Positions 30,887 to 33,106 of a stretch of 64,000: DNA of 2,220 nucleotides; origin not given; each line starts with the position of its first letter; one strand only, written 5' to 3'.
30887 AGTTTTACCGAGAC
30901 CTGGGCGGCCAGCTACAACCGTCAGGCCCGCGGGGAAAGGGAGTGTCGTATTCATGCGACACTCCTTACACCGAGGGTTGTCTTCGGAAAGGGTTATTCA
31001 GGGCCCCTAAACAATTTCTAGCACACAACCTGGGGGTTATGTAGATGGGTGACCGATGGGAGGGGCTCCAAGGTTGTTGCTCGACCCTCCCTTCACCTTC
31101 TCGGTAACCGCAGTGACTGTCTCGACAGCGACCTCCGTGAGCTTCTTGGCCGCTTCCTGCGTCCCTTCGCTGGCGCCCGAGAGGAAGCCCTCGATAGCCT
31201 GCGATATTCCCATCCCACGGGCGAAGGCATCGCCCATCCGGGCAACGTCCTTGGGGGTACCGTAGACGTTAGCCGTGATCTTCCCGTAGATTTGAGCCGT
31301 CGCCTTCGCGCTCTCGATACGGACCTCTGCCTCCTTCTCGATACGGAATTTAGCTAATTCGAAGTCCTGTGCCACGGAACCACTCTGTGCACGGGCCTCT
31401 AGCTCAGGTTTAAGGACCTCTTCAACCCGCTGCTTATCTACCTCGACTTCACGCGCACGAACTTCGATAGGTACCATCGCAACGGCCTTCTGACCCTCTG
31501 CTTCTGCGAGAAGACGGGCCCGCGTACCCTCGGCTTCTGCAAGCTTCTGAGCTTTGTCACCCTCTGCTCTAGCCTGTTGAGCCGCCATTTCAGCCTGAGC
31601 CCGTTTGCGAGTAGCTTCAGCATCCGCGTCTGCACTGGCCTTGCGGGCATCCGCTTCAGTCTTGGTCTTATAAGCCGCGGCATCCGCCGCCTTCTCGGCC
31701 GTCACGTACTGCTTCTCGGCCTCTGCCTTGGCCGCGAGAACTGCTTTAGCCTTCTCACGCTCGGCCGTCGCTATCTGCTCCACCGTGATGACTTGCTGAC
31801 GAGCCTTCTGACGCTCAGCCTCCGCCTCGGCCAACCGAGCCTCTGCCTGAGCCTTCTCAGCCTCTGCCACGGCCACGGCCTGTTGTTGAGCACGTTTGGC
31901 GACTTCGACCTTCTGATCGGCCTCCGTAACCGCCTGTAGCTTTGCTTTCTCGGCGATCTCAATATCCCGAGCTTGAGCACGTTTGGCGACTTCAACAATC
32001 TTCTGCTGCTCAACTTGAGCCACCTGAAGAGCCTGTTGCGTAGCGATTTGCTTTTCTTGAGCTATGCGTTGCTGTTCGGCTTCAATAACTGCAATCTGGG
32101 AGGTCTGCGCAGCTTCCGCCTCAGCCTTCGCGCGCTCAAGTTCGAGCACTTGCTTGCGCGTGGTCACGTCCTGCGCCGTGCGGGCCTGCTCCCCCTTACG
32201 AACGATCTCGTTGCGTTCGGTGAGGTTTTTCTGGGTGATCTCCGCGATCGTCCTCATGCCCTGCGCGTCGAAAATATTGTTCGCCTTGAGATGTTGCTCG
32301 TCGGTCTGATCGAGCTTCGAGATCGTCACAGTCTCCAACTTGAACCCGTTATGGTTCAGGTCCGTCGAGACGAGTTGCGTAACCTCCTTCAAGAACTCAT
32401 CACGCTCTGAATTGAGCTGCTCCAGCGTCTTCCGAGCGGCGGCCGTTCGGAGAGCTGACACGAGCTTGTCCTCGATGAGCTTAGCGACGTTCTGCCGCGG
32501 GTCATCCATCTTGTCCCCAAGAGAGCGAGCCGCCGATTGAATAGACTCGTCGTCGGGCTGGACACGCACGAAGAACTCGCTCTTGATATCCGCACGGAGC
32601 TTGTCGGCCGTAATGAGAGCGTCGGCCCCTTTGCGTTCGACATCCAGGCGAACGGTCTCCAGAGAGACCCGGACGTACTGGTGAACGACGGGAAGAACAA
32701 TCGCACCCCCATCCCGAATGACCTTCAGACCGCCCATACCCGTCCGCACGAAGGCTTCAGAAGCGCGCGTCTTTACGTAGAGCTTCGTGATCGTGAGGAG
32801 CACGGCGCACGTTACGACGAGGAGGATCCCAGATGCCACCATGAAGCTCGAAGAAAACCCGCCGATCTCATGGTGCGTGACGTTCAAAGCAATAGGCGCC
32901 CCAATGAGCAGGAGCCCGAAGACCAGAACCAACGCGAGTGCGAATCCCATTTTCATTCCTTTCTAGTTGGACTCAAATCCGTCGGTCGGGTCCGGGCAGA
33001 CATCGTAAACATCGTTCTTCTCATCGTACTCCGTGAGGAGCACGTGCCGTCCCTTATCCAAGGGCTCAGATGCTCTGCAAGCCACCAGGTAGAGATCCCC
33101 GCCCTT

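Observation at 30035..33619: Flotillin/NfeD pair adjacent to a RecA-like ATPase and a zinc ribbon, all on the minus strand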

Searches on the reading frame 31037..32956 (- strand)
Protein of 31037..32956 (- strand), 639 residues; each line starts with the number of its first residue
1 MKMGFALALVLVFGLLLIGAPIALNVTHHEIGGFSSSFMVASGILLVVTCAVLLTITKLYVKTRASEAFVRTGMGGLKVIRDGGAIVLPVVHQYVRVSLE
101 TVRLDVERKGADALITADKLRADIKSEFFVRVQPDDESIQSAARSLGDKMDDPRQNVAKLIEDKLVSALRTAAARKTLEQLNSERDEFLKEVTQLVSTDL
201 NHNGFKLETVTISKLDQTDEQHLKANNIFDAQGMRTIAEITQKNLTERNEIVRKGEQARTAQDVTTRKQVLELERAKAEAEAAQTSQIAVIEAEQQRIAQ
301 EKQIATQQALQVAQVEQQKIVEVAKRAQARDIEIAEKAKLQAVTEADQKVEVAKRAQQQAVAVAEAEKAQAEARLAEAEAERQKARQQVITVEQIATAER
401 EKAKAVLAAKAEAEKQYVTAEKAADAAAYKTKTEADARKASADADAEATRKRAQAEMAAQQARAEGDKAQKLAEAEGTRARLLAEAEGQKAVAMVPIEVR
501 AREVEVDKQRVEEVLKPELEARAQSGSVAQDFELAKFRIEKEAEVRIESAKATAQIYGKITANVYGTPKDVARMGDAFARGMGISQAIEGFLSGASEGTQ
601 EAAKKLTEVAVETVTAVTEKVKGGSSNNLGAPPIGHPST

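Call 4: search_protein_families(library=pfam, proteins=[window:31037-32956:-], max_evalue=0.01)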
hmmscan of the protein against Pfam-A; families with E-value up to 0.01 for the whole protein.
window:31037-32956:- (639 aa): 1 family
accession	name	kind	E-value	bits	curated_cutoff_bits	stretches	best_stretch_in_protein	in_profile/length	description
PF01145.31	Band_7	-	0.00044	20.8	23.6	0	62-241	2-164/176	SPFH domain / Band 7 family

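Call 7: search_protein_families(library=phrogs, proteins=[window:31037-32956:-], max_evalue=0.01)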
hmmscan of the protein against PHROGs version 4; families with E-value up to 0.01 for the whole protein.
window:31037-32956:- (639 aa): 1 family
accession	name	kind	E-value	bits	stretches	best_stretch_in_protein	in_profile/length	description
phrog_200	-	other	1.8e-06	28.3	1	1-285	41-315/379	lipoprotein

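Call 10: search_dna_similar(query=window:31037-32956:-, collection=phages, mode=protein, max_rows=30)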
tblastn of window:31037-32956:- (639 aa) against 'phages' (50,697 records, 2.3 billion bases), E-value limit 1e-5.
Records with a match: 6; places in all: 6; records where one place covers at least 80% of the query: 0.
Best place of each record, by identity: <60% 6.
By first word of the organism name: Sinorhizobium 1; Salmonella 1; phage 1; Enterococcus 1; Bacteriophage 1; Escherichia 1.
By host as written in the record: - 3; Sinohrizobium meliloti NRRL L-50 1; Salmonella enterica subsp. enterica serovar Kentucky 1; Escherichia coli O157:H7 ATCC 43895 1.
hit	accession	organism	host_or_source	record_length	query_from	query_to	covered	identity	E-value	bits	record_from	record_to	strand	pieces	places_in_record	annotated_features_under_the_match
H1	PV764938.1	Sinorhizobium phage Phosso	Sinohrizobium meliloti NRRL L-50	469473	58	251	30%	40.7%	2e-44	177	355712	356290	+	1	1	SPFH domain-containing protein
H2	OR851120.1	Salmonella phage S.Kent 1-2-1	Salmonella enterica subsp. enterica ...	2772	30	181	24%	39.5%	9e-27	121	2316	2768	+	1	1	record has no annotation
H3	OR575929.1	phage csAssE-Sib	human gut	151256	36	215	28%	29.6%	4e-14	82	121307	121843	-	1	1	flotillin family protein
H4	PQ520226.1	Enterococcus phage IME_EF3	-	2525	54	240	29%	25.7%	9e-6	55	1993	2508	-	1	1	record has no annotation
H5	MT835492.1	Bacteriophage sp.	human fecal samples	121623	59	223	26%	27.1%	4e-6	56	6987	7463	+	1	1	record has no annotation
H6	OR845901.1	Escherichia phage ECO95 1-6-1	Escherichia coli O157:H7 ATCC 43895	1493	58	118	10%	47.5%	2e-10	69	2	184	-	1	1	record has no annotation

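Call 11: find_homologous_proteins(query=window:31037-32956:-)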
Query window:31037-32956:- (639 aa): 1895 proteins with E <= 0.001 among 8000 candidates; the best 120 are listed.
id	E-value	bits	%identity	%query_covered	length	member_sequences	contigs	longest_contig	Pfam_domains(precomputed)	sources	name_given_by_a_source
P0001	0.0e+0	1275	100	100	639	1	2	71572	-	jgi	jgi:uncharacterized membrane protein YqiK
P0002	3.6e-271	919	73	96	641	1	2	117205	PF01145.32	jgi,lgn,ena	-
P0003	2.9e-258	876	72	97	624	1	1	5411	PF01145.32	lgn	-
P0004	2.9e-255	866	69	96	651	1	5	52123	PF01145.32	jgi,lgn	jgi:uncharacterized membrane protein YqiK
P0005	5.4e-252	856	66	100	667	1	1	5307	PF01145.32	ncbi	-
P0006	3.0e-251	853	68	98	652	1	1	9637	PF01145.32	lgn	-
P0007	3.1e-251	853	70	97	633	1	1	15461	PF01145.32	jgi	jgi:flotillin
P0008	1.5e-250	851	69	97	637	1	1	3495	PF01145.32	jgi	jgi:flotillin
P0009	3.7e-248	843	69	98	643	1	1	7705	PF01145.32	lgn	-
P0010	4.3e-246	836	70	94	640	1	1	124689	PF01145.32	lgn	-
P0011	6.7e-240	816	70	96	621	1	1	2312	-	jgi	jgi:flotillin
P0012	1.4e-238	811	69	95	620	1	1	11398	PF01145.32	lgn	-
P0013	2.6e-233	794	69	92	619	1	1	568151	PF01145.32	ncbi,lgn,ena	-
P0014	6.1e-233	793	67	94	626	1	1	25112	PF01145.32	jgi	jgi:flotillin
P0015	1.7e-232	791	66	97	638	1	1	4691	PF01145.32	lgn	-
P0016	2.4e-232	791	64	99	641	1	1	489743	PF01145.32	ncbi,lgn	-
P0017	3.1e-232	790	66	98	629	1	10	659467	PF01145.32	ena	-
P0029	4.3e-226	770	64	95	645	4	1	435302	PF01145.32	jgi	jgi:flotillin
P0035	2.7e-224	764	65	95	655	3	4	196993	PF01145.32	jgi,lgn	-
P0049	1.1e-215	736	62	97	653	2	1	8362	PF01145.32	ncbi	-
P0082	2.0e-178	613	55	97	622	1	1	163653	PF01145.32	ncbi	-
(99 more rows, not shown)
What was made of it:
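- On SPFH2 / bacterial flotillin (YqiK, FloT): Pfam Band_7 scores E=4e-4 for the window protein, just under the gathering threshold, but it is present in nearly all homologs (calls 4, 11).
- Checked: homologs up to E=0 that sources name flotillin/YqiK (call 11);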

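Call 12: find_encoding_contigs(protein=P0001, flank=10000, max_places=4)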
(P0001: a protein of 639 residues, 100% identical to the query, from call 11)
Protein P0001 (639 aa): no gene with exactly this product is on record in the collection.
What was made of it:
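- Tried and rejected: The protein is not on record (call 12).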

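Call 13: find_encoding_contigs(protein=P0002, flank=10000, max_places=4)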
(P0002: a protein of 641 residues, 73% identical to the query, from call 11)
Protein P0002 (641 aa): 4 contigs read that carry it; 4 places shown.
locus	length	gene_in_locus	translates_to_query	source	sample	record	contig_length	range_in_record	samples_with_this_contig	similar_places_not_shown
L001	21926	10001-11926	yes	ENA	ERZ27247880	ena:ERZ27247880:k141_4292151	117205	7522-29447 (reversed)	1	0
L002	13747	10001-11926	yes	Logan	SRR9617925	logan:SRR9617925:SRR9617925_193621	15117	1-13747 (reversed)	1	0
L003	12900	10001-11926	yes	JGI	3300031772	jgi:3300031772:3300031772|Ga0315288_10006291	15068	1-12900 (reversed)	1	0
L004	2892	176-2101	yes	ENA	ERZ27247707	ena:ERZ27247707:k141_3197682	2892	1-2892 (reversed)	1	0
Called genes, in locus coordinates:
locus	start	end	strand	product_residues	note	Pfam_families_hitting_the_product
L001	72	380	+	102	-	-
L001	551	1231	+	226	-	-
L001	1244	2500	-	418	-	-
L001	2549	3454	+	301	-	-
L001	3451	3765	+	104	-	-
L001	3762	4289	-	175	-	-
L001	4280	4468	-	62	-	-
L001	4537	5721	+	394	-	-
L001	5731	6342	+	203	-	-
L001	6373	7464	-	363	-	-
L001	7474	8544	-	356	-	-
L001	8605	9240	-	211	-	-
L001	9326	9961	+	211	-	PF21001:YqiJ_N (weak)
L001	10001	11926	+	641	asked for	PF01145:Band_7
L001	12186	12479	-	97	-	-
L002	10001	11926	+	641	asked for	PF01145:Band_7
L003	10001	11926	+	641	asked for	PF01145:Band_7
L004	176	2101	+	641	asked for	PF01145:Band_7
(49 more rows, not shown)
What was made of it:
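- The nearest relative (73% identity) is on that phage-like contig (call 13).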

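Call 14: find_encoding_contigs(protein=P0010, flank=10000, max_places=2)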
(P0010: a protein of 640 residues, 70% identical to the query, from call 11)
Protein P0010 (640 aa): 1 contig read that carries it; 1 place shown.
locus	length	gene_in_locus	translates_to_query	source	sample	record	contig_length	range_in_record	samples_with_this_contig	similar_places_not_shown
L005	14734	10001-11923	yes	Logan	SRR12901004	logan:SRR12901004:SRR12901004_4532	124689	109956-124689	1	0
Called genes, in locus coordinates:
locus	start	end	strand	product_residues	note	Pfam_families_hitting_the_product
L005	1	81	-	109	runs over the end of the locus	-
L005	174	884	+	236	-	-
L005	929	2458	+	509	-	PF06414:Zeta_toxin (faint)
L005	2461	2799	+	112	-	-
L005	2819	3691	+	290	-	-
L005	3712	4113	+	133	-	-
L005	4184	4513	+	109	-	-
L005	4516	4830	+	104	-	-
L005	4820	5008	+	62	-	-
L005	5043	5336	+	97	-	-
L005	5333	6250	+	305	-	-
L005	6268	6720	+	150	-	PF27402:Y4mA_C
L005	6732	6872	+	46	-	-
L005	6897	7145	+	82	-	-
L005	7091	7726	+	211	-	-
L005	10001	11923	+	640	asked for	PF01145:Band_7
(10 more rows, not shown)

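Call 15: find_encoding_contigs(protein=P0013, flank=10000, max_places=2)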
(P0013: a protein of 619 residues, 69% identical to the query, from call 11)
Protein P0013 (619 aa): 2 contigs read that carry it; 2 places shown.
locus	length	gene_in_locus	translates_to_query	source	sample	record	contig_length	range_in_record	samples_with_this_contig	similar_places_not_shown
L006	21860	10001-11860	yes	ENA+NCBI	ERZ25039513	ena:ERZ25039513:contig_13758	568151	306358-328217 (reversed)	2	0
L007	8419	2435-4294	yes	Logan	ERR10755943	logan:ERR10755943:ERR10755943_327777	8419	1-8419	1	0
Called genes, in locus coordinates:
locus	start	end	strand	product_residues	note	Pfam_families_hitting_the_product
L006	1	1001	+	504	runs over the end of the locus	-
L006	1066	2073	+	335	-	PF08308:PEGA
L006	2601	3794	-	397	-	PF04235:DUF418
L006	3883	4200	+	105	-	-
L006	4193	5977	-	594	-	PF00069:Pkinase, PF07714:PK_Tyr_Ser-Thr, PF01636:APH (faint)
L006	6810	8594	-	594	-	PF00069:Pkinase, PF01636:APH (faint), PF07714:PK_Tyr_Ser-Thr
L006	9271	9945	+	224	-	PF21001:YqiJ_N (weak)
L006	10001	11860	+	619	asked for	PF01145:Band_7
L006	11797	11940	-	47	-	-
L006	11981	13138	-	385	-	PF01565:FAD_binding_4, PF02873:MurB_C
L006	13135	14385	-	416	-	PF04909:Amidohydro_2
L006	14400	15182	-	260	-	-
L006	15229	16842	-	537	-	PF00890:FAD_binding_2, PF07992:Pyr_redox_2 (faint), PF02910:Succ_DH_flav_C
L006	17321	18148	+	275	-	PF01012:ETF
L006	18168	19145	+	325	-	PF01012:ETF, PF00766:ETF_alpha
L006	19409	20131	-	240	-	-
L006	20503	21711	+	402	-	PF08240:ADH_N, PF00107:ADH_zinc_N, PF13602:ADH_zinc_N_2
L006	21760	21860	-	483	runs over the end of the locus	PF07690:MFS_1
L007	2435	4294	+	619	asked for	PF01145:Band_7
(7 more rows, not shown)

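Call 16: find_encoding_contigs(protein=P0017, flank=10000, max_places=2)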
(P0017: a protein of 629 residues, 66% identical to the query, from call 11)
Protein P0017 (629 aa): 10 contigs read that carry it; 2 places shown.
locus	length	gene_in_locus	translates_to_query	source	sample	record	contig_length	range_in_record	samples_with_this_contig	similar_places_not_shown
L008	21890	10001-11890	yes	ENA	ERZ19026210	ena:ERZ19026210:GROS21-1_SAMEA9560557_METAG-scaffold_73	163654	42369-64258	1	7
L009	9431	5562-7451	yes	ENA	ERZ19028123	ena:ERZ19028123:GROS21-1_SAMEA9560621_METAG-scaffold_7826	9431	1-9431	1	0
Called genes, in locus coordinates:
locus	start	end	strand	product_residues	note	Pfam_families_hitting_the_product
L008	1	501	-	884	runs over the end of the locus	PF00176:SNF2-rel_dom, PF00271:Helicase_C (weak)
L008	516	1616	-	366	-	-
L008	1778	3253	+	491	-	PF13589:HATPase_c_3 (weak)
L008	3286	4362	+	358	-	PF14388:DUF4419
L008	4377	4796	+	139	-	-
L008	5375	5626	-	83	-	-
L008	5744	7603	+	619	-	PF06414:Zeta_toxin (faint)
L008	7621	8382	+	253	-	-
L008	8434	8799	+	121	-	-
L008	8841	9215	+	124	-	-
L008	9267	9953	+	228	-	PF21001:YqiJ_N (weak), PF01957:NfeD (weak)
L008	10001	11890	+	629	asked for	PF01145:Band_7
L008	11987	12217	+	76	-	-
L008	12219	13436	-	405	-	PF01028:Topoisom_I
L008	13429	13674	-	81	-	-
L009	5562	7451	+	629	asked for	PF01145:Band_7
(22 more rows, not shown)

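Call 18: find_related_loci(query=window:31037-32956:-, collection=viral_contigs, flank=10000)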
Query window:31037-32956:- (639 aa) in viral_contigs; peptide patterns used: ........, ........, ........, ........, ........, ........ (x = any residue, [..] = any of these).
34 stretches matched a pattern; 1 encode a relative of the query (tblastn E <= 1e-3); 1 distinct loci.
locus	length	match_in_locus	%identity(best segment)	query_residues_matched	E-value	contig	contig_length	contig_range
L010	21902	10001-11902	62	3-621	0e+0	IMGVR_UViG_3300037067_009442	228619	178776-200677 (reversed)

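Call 22: find_related_loci(query=A1, collection=viral_contigs, flank=10000)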
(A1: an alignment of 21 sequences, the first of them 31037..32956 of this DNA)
Query A1 (639 aa) in viral_contigs; peptide patterns used: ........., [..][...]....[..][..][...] (x = any residue, [..] = any of these).
51 stretches matched a pattern; 14 encode a relative of the query (tblastn E <= 1e-3); 14 distinct loci.
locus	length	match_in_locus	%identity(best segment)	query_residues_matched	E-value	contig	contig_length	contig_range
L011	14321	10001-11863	64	1-605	0e+0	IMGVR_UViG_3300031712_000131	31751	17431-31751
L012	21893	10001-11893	63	5-623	0e+0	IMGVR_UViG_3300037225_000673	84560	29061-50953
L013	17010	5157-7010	64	20-621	0e+0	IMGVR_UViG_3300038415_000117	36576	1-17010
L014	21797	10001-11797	52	7-614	1e-178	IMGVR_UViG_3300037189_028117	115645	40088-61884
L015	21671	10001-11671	47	21-622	3e-134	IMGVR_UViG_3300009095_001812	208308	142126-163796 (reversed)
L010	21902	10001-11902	62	3-621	0e+0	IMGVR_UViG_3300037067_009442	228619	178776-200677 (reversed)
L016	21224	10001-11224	40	45-462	8e-71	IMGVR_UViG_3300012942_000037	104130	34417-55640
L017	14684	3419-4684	37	32-469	1e-66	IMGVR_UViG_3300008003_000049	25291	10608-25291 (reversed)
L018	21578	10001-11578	32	31-597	4e-66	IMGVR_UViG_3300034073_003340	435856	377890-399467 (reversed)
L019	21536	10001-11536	32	52-597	2e-64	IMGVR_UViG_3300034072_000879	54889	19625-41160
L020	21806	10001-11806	47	5-610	4e-147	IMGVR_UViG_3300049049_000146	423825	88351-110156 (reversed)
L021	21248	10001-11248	36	39-465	1e-56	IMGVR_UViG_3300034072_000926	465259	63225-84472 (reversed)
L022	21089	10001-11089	38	46-416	3e-64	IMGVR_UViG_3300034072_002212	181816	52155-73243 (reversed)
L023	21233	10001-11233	38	45-465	2e-70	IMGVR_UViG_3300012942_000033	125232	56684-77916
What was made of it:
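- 14 IMG/VR contigs of 25-465 kb (call 22).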

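Call 23: find_related_loci(query=A1, collection=genome_contigs, flank=6000)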
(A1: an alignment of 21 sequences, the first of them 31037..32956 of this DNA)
Query A1 (639 aa) in genome_contigs; peptide patterns used: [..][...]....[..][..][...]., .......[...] (x = any residue, [..] = any of these).
335 stretches matched a pattern; 268 encode a relative of the query (tblastn E <= 1e-3); the best 80 are kept; 80 distinct loci.
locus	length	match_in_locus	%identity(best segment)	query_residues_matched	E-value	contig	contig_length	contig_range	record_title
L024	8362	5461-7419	62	2-623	0e+0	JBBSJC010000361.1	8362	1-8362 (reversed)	MAG: Polyangiales bacterium isolate LS4_concoct.218 LS4_concoct.218_K_982022_L_8362_cov_8.0000, whole genome shotgun seq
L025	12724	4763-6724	61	2-639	0e+0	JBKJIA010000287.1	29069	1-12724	MAG: Polyangiales bacterium isolate ant_bin.134 S1Ck117_5938771_flag_0_multi_13.9955_len_29069, whole genome shotgun seq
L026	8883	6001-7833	55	17-633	0e+0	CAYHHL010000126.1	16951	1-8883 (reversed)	MAG TPA_asm: uncultured Enterobacteriaceae bacterium isolate ERP119702_co1_145 genome assembly, contig: NODE_3911_length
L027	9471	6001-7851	50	5-636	6e-174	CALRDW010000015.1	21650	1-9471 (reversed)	MAG: Candidatus Magasanikbacteria bacterium isolate Mag-100m-18 genome assembly, contig: Mag-100m-c313, whole genome sho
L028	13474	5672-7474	53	5-619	5e-174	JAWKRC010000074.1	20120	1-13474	MAG: Polyangiales bacterium isolate ABC2.122 ABC2.122.fa-74, whole genome shotgun sequence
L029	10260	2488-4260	53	3-635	3e-173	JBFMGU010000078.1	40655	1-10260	MAG: Myxococcota bacterium isolate MAG305 MAG305_78, whole genome shotgun sequence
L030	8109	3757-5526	51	6-639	8e-173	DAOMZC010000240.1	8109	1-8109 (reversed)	MAG TPA_asm: Pseudomonadota bacterium isolate AMR_MDS_5610 NODE_1909_length_8109_cov_6.778992, whole genome shotgun sequ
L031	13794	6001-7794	48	9-638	2e-165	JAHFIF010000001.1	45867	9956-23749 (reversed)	MAG: bacterium isolate nzgw356 NODE_284_length_45868_cov_2.990207, whole genome shotgun sequence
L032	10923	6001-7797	52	7-595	8e-159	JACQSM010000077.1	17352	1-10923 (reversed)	MAG: Candidatus Uhrbacteria bacterium isolate NC_groundwater_1385_Ag_S-0.2um_61_26 S_p2_S4_coassembly_k141_2872930, whol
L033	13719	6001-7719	49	20-633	4e-157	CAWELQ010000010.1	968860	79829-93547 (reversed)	MAG: uncultured delta proteobacterium isolate MFD05684.bin.1.403 genome assembly, contig: contig_29661, whole genome sho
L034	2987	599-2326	49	7-623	4e-164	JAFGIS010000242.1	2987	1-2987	MAG: Polyangiaceae bacterium isolate Zod_Metabat.23 k87_4926553, whole genome shotgun sequence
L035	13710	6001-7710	48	18-632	1e-153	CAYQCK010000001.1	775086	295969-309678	MAG TPA_asm: uncultured Gammaproteobacteria bacterium isolate binchicken_co20_219 genome assembly, contig: NODE_3_length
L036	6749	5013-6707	48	18-623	4e-153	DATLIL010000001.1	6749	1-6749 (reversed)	MAG TPA_asm: Polyangiaceae bacterium isolate SMAG_U13667 k141_2672422, whole genome shotgun sequence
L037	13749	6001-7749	47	7-639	2e-150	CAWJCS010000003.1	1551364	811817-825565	MAG: uncultured delta proteobacterium isolate MFD04944.bin.1.40 genome assembly, contig: contig_19088, whole genome shot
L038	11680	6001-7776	48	50-614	5e-147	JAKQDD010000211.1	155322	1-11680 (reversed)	MAG: Verrucomicrobiota bacterium isolate USDE_maxbin.037 k141_1228733, whole genome shotgun sequence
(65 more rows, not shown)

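Call 30: search_protein_families(library=ncbifam, proteins=[window:31037-32956:-], max_evalue=0.01)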
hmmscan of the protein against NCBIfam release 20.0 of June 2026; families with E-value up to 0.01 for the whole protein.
window:31037-32956:- (639 aa): 1 family
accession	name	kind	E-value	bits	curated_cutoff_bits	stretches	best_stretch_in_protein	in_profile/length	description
NF058507.1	FlotScfldFlot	equivalog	4.8e-13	49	700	1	76-418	50-371/477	flotillin lipid rafts scaffold protein FloT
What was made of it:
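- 31037..32956 (-): SPFH2-type flotillin of the YqiK/FloT kind (639 aa; likely start at M3, coordinate 32950). It has a TM hairpin at 2-61, an SPFH/Band-7 domain at about 64-217, long EA-rich helices at 228-559 and a C-terminal tail. NCBIfam FloT: E=4.8e-13, far below the equivalog cut-off (call 30).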

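Call 31: search_protein_families(library=padloc, proteins=[window:31037-32956:-], max_evalue=0.01)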
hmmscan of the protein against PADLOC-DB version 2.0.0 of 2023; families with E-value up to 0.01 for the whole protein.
window:31037-32956:- (639 aa): 0 families

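Call 44: find_encoding_contigs(protein=P0016, flank=10000, max_places=1)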
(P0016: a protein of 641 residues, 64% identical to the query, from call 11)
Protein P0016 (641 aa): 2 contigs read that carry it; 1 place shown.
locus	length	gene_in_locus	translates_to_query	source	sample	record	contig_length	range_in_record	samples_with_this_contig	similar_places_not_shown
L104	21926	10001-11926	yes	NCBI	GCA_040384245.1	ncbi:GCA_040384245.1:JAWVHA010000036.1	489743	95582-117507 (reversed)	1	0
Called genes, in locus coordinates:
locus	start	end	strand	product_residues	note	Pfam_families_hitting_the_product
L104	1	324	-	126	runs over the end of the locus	-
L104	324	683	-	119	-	-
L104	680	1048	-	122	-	-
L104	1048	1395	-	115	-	-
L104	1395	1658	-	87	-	-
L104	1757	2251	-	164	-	-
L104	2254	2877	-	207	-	-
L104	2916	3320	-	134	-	-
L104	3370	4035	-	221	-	PF13328:HD_4 (faint)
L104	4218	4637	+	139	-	PF00011:HSP20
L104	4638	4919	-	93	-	-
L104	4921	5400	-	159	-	-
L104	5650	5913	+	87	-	-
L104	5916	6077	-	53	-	-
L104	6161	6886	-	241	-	-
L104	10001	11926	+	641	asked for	PF01145:Band_7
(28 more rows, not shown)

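Call 45: find_encoding_contigs(protein=P0029, flank=10000, max_places=1)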
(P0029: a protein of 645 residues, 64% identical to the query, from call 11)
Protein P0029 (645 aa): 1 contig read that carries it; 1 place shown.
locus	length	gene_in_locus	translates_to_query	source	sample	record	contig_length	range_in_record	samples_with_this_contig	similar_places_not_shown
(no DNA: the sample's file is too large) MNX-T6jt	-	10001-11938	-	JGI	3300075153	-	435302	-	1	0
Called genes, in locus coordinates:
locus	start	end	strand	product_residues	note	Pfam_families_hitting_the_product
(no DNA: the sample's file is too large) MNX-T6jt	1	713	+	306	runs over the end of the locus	PF03747:ADP_ribosyl_GH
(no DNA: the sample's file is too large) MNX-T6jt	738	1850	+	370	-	-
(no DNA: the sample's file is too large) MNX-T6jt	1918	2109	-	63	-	-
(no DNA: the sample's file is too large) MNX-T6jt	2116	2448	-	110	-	PF01981:PTH2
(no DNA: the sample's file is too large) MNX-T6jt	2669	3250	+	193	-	-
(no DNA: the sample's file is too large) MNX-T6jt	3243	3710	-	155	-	-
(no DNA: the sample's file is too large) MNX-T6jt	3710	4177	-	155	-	-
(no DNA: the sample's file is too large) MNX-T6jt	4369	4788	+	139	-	-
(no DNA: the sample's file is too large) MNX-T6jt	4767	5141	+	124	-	-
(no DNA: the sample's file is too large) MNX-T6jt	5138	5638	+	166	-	-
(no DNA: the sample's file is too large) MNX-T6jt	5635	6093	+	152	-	PF02481:DNA_processg_A (weak)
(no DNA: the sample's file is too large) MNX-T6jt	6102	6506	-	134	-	-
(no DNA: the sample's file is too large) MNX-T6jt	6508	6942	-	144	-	-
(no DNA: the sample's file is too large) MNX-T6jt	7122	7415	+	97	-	PF13451:zf_Tbcl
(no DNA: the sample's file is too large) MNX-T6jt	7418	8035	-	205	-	PF01121:CoaE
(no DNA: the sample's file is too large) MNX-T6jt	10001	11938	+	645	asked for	PF01145:Band_7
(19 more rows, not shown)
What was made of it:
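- Anti-defence genes (Acb5, Tad2-like) lie within 5-8 kb of the pair on two related huge-phage contigs (calls 44, 45).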
